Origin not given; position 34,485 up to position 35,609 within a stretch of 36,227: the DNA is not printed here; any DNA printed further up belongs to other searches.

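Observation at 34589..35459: AT-rich single-gene moron between D and ogr encoding a trypsin/DegP-like serine-protease-fold protein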

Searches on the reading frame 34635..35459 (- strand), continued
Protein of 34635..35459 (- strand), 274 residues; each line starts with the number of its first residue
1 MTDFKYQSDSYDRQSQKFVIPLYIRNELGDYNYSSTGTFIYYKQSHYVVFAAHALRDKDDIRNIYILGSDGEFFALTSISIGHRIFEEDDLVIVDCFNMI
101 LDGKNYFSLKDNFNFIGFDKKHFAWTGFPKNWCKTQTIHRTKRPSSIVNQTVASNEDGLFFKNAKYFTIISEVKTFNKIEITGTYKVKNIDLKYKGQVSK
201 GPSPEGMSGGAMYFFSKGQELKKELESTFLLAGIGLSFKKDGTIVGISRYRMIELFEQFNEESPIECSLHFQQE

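Call 37: find_encoding_contigs(protein=P0074, flank=8000, max_places=2)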
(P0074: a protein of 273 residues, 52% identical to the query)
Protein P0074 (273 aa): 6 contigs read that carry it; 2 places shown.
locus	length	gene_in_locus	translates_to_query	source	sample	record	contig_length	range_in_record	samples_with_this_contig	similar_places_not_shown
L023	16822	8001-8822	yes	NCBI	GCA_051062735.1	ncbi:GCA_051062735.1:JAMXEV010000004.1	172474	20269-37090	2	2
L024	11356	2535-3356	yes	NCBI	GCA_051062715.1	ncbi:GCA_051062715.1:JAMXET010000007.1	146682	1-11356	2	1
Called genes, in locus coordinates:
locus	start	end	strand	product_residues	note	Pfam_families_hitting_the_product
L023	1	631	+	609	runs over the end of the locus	PF02534:T4SS-DNA_transf, PF10412:TrwB_AAD_bind, PF12696:TraG-D_C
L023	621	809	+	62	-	-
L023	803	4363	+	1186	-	PF07916:TraG_N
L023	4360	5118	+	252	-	PF13728:TraF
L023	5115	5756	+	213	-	-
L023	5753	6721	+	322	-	PF06834:TraU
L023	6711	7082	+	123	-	PF13098:Thioredoxin_2 (weak)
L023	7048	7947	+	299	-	PF09673:TrbC_Ftype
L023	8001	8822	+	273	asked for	-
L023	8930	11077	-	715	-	PF06986:F_T4SS_TraN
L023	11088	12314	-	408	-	-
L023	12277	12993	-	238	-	PF10411:DsbC_N, PF13098:Thioredoxin_2 (weak)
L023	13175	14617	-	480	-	PF06122:TraH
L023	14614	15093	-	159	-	PF10502:Peptidase_S26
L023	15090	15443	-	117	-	-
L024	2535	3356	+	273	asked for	-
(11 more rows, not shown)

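Call 40: find_related_loci(query=A1, collection=genome_contigs, flank=10000)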
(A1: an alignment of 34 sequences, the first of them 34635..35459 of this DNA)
Query A1 (274 aa) in genome_contigs; peptide patterns used: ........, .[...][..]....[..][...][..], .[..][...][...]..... (x = any residue, [..] = any of these).
196 stretches matched a pattern; 11 encode a relative of the query (tblastn E <= 1e-3); 11 distinct loci.
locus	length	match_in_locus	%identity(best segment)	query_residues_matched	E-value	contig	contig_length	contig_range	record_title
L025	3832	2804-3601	54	4-270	7e-101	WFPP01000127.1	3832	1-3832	MAG: Thiomicrorhabdus sp. isolate S012_68 k151_77285, whole genome shotgun sequence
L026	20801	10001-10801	54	2-269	3e-99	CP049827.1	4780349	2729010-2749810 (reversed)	Halomonas socia strain NY-011 chromosome, complete genome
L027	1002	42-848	58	1-269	1e-105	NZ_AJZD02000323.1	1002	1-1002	Vibrio splendidus 12E03 12E03_contig_661, whole genome shotgun sequence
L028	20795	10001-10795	53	4-269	2e-96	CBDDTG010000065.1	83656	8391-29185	MAG: Bacterioplanes sp. isolate 4bac70c8-ffff-426f-9b67-68e16a3f45a1 genome assembly, contig: contig_65, whole genome sh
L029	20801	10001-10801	53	2-269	2e-95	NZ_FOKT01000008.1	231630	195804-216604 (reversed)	Microbulbifer thermotolerans strain DSM 19189, whole genome shotgun sequence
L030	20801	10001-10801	51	2-269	8e-95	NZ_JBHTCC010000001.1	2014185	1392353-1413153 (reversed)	Herminiimonas aquatilis strain CCUG 36956 GCM70025273_8, whole genome shotgun sequence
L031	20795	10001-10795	50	4-269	5e-91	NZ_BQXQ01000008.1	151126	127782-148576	Acidovorax sp. SUPP3334 sequence008, whole genome shotgun sequence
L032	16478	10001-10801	49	3-270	5e-90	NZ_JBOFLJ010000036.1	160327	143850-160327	MAG: Aeromonas sp. isolate WFFMC_MAG_343 k139_59248_flag=0_multi=14.9965_len=160327, whole genome shotgun sequence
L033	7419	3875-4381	51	96-265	2e-55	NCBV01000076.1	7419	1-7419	MAG: Acidiphilium sp. 37-60-79 04302015_37_scaffold_3698, whole genome shotgun sequence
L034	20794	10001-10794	51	4-269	1e-76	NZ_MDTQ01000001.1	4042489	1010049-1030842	Terasakiispira papahanaumokuakeensis strain PH27A scaffold00001, whole genome shotgun sequence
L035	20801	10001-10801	31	7-269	1e-31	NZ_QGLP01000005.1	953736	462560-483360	Gilliamella apicola strain ESL0177 Ga0133557_106, whole genome shotgun sequence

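Call 41: find_related_loci(query=A1, collection=viral_contigs, flank=10000)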
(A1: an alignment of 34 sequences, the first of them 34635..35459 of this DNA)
Query A1 (274 aa) in viral_contigs; peptide patterns used: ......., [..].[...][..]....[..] (x = any residue, [..] = any of these).
129 stretches matched a pattern; 4 encode a relative of the query (tblastn E <= 1e-3); 4 distinct loci.
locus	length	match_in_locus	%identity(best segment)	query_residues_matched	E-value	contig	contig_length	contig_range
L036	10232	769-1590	100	1-274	0e+0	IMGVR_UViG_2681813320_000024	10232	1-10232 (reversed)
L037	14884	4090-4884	57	4-269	8e-99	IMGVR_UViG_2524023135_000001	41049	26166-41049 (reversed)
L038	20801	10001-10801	48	3-270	4e-89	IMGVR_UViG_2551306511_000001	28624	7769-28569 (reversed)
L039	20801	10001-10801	31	7-269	4e-32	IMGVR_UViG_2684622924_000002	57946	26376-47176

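Call 42: search_protein_representatives(alignment_id=A1)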
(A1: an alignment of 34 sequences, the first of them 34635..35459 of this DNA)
Query: 34 sequences, 276 profile positions. Proteins with E-value up to 0.001 (for the whole library): 191; up to 1e-10: 57; up to 1e-30: 38. The best 150 are listed.
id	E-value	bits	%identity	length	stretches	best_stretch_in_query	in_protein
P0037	1.6e-127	440.9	-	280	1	1-274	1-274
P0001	5.2e-124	429.3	-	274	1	3-273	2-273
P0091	1.5e-108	378.7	-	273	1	3-270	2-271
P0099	2.9e-80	285.9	-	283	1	1-273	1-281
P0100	3.0e-70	253.0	-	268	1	6-259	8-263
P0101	4.5e-66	239.3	-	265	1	1-260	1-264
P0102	3.8e-60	219.9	-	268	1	7-263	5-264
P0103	5.2e-60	219.4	-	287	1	3-269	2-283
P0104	7.2e-59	215.7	-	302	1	5-264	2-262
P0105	1.6e-57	211.3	-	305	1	3-239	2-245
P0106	1.8e-57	211.1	-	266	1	7-263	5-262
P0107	3.9e-54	200.2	-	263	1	4-261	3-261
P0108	1.2e-53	198.5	-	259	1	6-259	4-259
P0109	2.3e-53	197.6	-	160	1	128-270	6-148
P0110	3.8e-53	196.9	-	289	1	7-261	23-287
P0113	4.3e-51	190.2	-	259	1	15-267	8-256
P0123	1.5e-43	165.4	-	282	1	10-267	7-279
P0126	3.4e-34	134.8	-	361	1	17-262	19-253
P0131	2.3e-32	128.8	-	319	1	8-258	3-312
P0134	1.8e-29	119.3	-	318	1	10-238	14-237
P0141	1.4e-23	99.9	-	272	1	17-257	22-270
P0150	1.7e-11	60.3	-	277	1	14-245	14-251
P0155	7.2e-10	55.0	-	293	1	8-258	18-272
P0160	5.8e-09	52.0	-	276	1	19-258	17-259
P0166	1.4e-07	47.5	-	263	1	15-263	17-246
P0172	4.0e-07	46.0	-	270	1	34-263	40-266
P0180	7.9e-07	45.0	-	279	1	10-260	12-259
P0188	2.9e-06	43.1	-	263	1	18-257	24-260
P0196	7.0e-06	41.9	-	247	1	25-256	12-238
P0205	1.7e-05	40.6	-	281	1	18-261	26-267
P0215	3.8e-05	39.5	-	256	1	18-261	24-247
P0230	9.8e-05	38.1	-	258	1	13-259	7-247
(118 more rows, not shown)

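Call 44: search_protein_families(library=pfam, alignment_id=A2, max_evalue=0.01)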
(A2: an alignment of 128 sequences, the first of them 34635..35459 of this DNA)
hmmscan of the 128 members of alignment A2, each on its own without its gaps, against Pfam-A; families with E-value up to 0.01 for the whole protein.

A. member 1, window:34635-35459:- (274 aa): 0 families

B. families by the number of members that match (of 128 scanned): 2 families
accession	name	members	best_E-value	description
PF13365.12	Trypsin_2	53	1.9e-08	Trypsin-like peptidase domain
PF00089.32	Trypsin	18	5e-08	Trypsin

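Call 45: search_protein_families(library=padloc, alignment_id=A2, max_evalue=0.01)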
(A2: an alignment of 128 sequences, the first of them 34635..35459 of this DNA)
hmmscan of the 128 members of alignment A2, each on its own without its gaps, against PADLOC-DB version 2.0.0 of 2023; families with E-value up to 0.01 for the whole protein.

A. member 1, window:34635-35459:- (274 aa): 0 families

B. families by the number of members that match (of 128 scanned): 9 families
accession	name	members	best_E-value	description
PDLC03855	LmuA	62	1.6e-15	-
PDLC02959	RT-Protease_XI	14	4.9e-11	single gene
PDLC05022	PDC-S45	9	2.6e-05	-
PDLC02960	RT-Protease_XI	8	1.4e-08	single gene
PDLC04593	PDC-M35A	8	6.6e-05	-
PDLC00169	HamA1|HamA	3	4.9e-05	DUF1837 domain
PDLC02159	Avs1b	1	1.6e-06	-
PDLC03962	ShosT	1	0.0016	-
PDLC00602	ZorA1|ZorA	1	0.0054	MotA/ExbB/TolQ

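Call 46: search_protein_families(library=ncbifam, alignment_id=A2, max_evalue=0.01)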
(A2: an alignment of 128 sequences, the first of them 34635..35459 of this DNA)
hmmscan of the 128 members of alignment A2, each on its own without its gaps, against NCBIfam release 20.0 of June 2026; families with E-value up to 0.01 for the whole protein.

A. member 1, window:34635-35459:- (274 aa): 0 families

B. families by the number of members that match (of 128 scanned): 8 families
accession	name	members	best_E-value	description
TIGR02037.1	degP_htrA_DO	5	2.3e-06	Do family serine endopeptidase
NF008147.1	PRK10898.1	3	0.0013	outer membrane-stress sensor serine endopeptidase DegS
NF041521.1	HhoA_HhoB_HtrA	1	5.5e-05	HhoA/HhoB/HtrA family serine endopeptidase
NF041810.1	Avs1b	1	9.4e-05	AVAST type 1 anti-phage system protease Avs1b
NF033740.0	MarP_fam_protase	1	0.00011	MarP family serine protease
NF050055.1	SerProtHtrAMycob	1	0.00033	serine protease HtrA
TIGR02038.1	protease_degS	1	0.0049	outer membrane-stress sensor serine endopeptidase DegS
NF010544.0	PRK13934.1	1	0.0074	stationary phase survival protein SurE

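Call 47: search_protein_families(library=padloc, proteins=[P0099, P0100, P0104, P0113, P0123, P0126, P0131, P0134, P0141, P0150], max_evalue=1)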
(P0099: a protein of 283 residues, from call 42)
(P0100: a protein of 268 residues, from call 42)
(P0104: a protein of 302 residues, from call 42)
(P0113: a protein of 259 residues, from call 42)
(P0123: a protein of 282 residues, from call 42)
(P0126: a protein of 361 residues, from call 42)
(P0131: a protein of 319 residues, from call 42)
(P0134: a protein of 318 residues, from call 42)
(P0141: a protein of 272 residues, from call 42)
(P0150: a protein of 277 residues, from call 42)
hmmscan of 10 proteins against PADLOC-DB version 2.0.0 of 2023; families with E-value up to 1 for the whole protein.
P0099 (283 aa): 0 families

P0100 (268 aa): 0 families

P0104 (302 aa): 0 families

P0113 (259 aa): 1 family
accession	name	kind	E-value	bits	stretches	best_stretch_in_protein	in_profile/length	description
PDLC03855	LmuA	-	1.2e-06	26.1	1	41-251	31-197/425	-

P0123 (282 aa): 0 families

P0126 (361 aa): 0 families

P0131 (319 aa): 0 families

P0134 (318 aa): 1 family
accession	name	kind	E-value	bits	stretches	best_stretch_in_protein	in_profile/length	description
PDLC03855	LmuA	-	2.2e-05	21.9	1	52-238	31-174/425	-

P0141 (272 aa): 0 families

P0150 (277 aa): 0 families

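Call 59: find_encoding_contigs(protein=P0019, flank=9000, max_places=1)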
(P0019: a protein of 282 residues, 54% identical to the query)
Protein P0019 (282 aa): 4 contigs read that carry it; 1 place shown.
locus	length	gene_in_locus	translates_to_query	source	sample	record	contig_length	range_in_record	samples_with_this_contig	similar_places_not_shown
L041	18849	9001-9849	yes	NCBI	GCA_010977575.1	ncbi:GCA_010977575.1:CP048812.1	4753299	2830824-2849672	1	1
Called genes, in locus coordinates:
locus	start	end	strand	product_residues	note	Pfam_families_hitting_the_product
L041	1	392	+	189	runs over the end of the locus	PF04519:Bactofilin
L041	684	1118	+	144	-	PF00903:Glyoxalase, PF22677:Ble-like_N (weak), PF21701:GLOD4_C (faint)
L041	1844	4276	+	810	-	-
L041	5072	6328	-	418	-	PF14690:Zn_ribbon_ISL3, PF13542:HTH_Tnp_ISL3, PF01610:DDE_Tnp_ISL3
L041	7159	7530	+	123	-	PF01527:HTH_Tnp_1, PF08961:NRBF2 (weak)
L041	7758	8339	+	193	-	PF00665:rve, PF13683:rve_3, PF13333:rve_2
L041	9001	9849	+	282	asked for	-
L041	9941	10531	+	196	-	-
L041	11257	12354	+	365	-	PF00142:Fer4_NifH (weak), PF01656:CbiA, PF02374:ArsA_ATPase (weak), PF06564:CBP_BcsQ (weak), PF07015:VirC1 (faint), PF09140:MipZ (weak), PF10609:ParA, PF13614:AAA_31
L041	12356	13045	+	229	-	PF04607:RelA_SpoT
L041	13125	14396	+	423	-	-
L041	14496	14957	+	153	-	-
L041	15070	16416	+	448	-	-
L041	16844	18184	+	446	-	PF00078:RVT_1, PF08388:GIIM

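Call 60: find_encoding_contigs(protein=P0031, flank=9000, max_places=1)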
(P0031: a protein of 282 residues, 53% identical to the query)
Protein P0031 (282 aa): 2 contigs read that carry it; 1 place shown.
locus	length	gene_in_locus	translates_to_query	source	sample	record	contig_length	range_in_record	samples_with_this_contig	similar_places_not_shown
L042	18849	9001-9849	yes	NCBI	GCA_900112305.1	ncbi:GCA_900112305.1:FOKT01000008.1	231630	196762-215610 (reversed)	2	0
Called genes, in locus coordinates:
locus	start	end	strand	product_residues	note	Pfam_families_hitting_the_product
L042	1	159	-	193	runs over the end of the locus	PF07791:Imm11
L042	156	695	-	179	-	PF14412:AHH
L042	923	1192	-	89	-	-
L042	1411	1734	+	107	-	-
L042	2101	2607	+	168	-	-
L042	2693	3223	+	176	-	-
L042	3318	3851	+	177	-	PF20385:DUF6680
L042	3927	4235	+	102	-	-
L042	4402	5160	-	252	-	-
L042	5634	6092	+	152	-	PF10908:Tlde1_dom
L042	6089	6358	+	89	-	-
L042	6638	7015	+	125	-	-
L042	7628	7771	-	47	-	-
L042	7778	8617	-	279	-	-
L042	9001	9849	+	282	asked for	-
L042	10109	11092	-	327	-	-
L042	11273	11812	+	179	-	-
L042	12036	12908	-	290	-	-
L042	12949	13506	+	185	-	-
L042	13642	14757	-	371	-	-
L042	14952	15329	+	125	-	-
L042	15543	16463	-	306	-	-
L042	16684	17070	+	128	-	-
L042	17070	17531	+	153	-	-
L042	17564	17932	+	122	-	-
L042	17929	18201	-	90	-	-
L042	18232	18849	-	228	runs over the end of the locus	-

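Call 87: search_protein_families(library=pfam, proteins=[L007:7268-7915:+, L007:8888-9541:+, L041:9941-10531:+, L042:7778-8617:-, L042:10109-11092:-, L004:9099-9479:+], max_evalue=0.01)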
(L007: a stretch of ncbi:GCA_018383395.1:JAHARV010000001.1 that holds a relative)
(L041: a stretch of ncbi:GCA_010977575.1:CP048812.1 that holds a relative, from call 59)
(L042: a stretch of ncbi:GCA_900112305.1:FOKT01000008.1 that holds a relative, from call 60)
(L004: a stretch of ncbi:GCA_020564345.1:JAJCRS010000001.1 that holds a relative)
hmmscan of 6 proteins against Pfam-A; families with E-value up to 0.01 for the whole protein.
L007:7268-7915:+ (215 aa): 0 families

L007:8888-9541:+ (217 aa): 0 families

L041:9941-10531:+ (196 aa): 0 families

L042:7778-8617:- (279 aa): 1 family
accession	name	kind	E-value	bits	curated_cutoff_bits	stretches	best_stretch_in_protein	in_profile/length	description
PF01797.21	Y1_Tnp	-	0.0068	17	23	0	17-81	7-62/121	Transposase IS200 like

L042:10109-11092:- (327 aa): 1 family
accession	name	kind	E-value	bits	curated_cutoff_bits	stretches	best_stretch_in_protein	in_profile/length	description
PF01797.21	Y1_Tnp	-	0.00054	20.5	23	0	17-81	7-62/121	Transposase IS200 like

L004:9099-9479:+ (126 aa): 0 families
